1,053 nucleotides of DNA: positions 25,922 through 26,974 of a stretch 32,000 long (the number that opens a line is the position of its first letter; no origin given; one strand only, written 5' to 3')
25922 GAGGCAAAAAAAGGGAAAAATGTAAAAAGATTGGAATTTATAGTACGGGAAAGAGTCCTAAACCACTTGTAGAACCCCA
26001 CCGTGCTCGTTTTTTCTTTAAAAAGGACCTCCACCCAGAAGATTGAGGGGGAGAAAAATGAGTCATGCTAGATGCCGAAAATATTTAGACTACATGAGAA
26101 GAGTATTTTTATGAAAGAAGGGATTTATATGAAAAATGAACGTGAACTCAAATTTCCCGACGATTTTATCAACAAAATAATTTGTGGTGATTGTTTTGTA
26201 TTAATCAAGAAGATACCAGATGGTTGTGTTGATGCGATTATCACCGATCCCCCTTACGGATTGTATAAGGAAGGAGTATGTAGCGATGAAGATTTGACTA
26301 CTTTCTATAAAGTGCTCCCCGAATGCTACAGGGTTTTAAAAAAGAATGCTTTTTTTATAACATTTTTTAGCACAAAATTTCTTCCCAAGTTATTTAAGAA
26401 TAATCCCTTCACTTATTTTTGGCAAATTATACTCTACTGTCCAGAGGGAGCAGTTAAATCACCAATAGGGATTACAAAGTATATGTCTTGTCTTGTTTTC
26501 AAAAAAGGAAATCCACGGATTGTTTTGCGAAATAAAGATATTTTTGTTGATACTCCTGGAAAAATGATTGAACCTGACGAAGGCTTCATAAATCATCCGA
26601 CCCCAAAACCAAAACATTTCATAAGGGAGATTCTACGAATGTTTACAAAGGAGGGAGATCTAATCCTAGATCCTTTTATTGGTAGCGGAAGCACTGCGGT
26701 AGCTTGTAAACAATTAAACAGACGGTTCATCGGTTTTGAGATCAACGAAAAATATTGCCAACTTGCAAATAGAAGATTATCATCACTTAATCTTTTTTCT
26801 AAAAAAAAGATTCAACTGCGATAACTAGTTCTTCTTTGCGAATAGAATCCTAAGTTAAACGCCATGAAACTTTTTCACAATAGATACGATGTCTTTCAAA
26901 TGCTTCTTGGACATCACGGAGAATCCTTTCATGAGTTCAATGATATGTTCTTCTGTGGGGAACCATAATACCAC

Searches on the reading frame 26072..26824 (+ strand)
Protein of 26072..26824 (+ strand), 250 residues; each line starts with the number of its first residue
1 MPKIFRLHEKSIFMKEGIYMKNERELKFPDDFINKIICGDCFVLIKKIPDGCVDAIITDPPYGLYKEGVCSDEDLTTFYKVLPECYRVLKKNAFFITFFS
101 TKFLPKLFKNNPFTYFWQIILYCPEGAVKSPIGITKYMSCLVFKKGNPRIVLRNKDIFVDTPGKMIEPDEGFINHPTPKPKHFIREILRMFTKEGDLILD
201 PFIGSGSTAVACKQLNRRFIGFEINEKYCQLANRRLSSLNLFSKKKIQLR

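Call 3: search_protein_families(library=pfam, proteins=[window:26072-26824:+], max_evalue=1)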
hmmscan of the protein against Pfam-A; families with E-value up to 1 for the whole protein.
window:26072-26824:+ (250 aa): 6 families
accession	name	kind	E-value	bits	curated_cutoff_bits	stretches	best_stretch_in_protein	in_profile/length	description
PF01555.25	N6_N4_Mtase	-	1.2e-33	117.4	26.7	2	173-233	160-220/221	DNA methylase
PF01170.24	UPF0020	-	9.1e-06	25.9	22.3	1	49-106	116-174/197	RMKL-like, methyltransferase domain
PF08241.18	Methyltransf_11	-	4.8e-05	24.3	21.2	0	77-96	75-94/95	Methyltransferase domain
PF02086.21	MethyltransfD12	-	5.7e-05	23.4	22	1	183-234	8-60/253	D12 class N6 adenine-specific DNA methyltransferase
PF13649.12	Methyltransf_25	-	0.0096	17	27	1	198-240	1-45/97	Methyltransferase domain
PF09445.16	Methyltransf_15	-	0.014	15.4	22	1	197-237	3-43/165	RNA cap guanine-N2 methyltransferase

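Call 4: search_protein_families(library=ncbifam, proteins=[window:26072-26824:+], max_evalue=1)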
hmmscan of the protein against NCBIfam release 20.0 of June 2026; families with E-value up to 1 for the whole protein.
window:26072-26824:+ (250 aa): 11 families
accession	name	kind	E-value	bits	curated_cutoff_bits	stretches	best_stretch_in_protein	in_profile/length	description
NF008572.0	PRK11524.1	equivalog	3.5e-27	95.3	292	2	172-248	192-268/294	adenine-specific DNA-methyltransferase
NF010253.0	PRK13699.1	subfamily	2.2e-26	92.9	244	1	35-240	3-209/226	DNA methyltransferase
NF050803.1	DnaMtaseCcrMCaul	equivalog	4.4e-25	88.3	830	2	165-247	176-258/350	adenine-specific DNA-methyltransferase CcrM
TIGR01177.1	TIGR01177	hypoth_equivalog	6.6e-08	32.2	316.55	2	50-103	246-298/330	TIGR01177 family methyltransferase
NF040721.1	Trm14_Arch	equivalog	0.00073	18.7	280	1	35-113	274-349/370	tRNA (guanine(6)-N2)-methyltransferase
NF033398.1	rRNA_meth_EmtA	equivalog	0.00082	18.9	625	1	49-95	248-292/336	EmtA family 23S rRNA (guanine(2470)) methyltransferase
NF043040.1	corrin_prot_MT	hypoth_equivalog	0.023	14.1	180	1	184-242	31-89/216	corrinoid protein-associated methyltransferase CpaM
TIGR01934.1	MenG_MenH_UbiE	subfamily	0.076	12.3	158.35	0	78-119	122-163/223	ubiquinone/menaquinone biosynthesis methyltransferase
TIGR03534.1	RF_mod_PrmC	equivalog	0.12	11.9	199.1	0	21-62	130-166/253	peptide chain release factor N(5)-glutamine methyltransferase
TIGR00536.1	hemK_fam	subfamily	0.15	11.1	115.5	0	189-235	108-157/286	HemK family protein methyltransferase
NF053511.1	tRNA_U34_MnmM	equivalog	0.17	11.4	135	1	182-244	5-70/183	tRNA 5-(aminomethyl)-2-thiouridylate-methyltransferase MnmM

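Call 5: search_protein_families(library=padloc, proteins=[window:26072-26824:+], max_evalue=1)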
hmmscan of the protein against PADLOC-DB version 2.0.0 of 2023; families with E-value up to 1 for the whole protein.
window:26072-26824:+ (250 aa): 79 families (the best 25 are shown)
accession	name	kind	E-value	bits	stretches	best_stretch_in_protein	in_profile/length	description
PDLC03371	MTase_II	-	1.4e-39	134.2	2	172-239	188-255/260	Type II methyltransferase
PDLC03299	MTase_II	-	5.9e-33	112.6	2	174-247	195-268/296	Type II methyltransferase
PDLC03228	MTase_II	-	1.8e-29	101.2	1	35-238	3-207/227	Type II methyltransferase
PDLC03353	MTase_II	-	1.7e-28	97.9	2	172-237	186-251/260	Type II methyltransferase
PDLC03216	MTase_II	-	2.1e-27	94.1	2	169-248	188-267/364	Type II methyltransferase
PDLC03320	MTase_II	-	2.2e-27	94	2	169-241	207-279/289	Type II methyltransferase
PDLC03350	MTase_II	-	1.7e-26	91.3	2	172-239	231-298/312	Type II methyltransferase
PDLC03387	MTase_II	-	2.4e-26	90.6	2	167-241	208-279/289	Type II methyltransferase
PDLC03738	oMTase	-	6.1e-26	89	2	144-247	172-276/376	orphan methyltransferase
PDLC03241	MTase_II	-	9.2e-25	85.5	2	175-238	372-435/447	Type II methyltransferase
PDLC03251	MTase_II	-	1e-24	85.3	2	175-236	205-266/282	Type II methyltransferase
PDLC03265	MTase_II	-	4.7e-21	73.6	2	174-239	266-331/333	Type II methyltransferase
PDLC03230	MTase_II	-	7.9e-21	72.7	2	173-237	219-283/360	Type II methyltransferase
PDLC03295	MTase_II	-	5e-20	70.2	2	143-238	172-268/292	Type II methyltransferase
PDLC03339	MTase_II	-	5.2e-20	69.6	2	174-237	209-272/399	Type II methyltransferase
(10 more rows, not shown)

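Call 48: search_solved_structures(query=window:26072-26824:+, max_evalue=0.001)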
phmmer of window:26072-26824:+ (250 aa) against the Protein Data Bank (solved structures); distinct sequences matched with E-value up to 0.001: 14.
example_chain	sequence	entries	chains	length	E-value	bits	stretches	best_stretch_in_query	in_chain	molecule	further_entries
8urk_A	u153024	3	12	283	4.4e-20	75.4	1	172-239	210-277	Methyltransferase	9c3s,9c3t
9c3u_A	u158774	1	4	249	5.2e-20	75.2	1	172-239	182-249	Methyltransferase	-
6pbd_A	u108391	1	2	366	7.7e-18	68.1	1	144-238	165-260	Modification methylase CcrMI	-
8s9n_A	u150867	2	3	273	1e-16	64.4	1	167-238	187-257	DNA cytosine-N4 methyltransferase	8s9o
5hek_A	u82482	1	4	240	1.6e-16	63.7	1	174-237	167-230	Adenine specific DNA methyltransferase (DpnA)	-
5hfj_A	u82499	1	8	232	2.4e-16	63.2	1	174-237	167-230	Adenine specific DNA methyltransferase (DpnA)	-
8s9m_A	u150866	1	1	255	3e-16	62.9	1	167-238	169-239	DNA cytosine-N4 methyltransferase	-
1g60_A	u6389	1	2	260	5.6e-16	62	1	173-240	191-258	Adenine-specific Methyltransferase MboIIA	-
2zie_A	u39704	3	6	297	1.1e-14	57.8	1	168-237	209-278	Putative modification methylase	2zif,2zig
1boo_A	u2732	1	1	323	4e-08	36.3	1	173-242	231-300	PROTEIN (N-4 CYTOSINE-SPECIFIC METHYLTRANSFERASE PVU II)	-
1nw8_A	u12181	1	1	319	7.3e-08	35.4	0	171-220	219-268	MODIFICATION METHYLASE RSRI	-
1eg2_A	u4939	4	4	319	9.1e-08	35.1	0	171-220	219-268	MODIFICATION METHYLASE RSRI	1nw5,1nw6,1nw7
3eey_A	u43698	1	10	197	1.3e-05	28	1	186-244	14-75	Putative rRNA methylase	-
5e71_A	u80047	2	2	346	0.00055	22.7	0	38-104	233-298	N2, N2-dimethylguanosine tRNA methyltransferase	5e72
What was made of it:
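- Closest known: Type II RM systems with two MTases. Same: DpnA-like and CcrM-like beta-class enzymes are the closest solved relatives of M2 (call 48).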
